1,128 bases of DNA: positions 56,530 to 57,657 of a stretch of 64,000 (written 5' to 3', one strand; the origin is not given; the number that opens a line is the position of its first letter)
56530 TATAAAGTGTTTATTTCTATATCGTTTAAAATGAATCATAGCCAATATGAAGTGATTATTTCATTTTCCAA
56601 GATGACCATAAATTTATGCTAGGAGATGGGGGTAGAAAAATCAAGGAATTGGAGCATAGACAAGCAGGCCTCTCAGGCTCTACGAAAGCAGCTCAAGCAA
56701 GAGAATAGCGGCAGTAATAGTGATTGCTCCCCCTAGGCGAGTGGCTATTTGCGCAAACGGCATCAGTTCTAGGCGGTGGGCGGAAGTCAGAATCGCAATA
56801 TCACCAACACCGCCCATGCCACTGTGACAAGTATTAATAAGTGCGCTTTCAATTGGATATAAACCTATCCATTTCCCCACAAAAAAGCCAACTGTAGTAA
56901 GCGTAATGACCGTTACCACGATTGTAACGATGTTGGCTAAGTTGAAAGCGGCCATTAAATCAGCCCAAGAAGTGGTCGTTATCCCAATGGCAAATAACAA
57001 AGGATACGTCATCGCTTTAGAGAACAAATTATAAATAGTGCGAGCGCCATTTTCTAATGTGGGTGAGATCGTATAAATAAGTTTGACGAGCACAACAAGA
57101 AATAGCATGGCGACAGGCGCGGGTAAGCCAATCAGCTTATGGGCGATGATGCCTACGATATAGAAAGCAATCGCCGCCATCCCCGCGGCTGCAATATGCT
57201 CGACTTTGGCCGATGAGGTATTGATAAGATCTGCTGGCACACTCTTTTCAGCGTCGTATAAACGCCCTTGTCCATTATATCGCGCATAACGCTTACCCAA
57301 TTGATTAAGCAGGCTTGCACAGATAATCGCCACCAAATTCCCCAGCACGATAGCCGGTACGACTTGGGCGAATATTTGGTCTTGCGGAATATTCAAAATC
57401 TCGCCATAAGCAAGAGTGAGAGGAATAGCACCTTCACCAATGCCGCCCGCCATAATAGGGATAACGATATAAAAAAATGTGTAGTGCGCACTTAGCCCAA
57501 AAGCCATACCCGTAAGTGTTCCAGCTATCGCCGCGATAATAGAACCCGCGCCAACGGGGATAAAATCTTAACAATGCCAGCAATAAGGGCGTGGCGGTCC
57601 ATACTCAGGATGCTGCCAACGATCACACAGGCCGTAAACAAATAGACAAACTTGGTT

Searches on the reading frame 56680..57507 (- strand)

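Call 80: search_protein_families(library=pfam, proteins=[window:56680-57507:-], max_evalue=0.00001)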
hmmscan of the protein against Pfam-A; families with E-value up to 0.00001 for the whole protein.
window:56680-57507:- (275 aa): 1 family
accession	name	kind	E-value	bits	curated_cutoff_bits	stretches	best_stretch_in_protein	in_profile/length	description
PF03390.20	2HCT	-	1.7e-91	307.4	26.2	1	1-268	142-414/415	2-hydroxycarboxylate transporter family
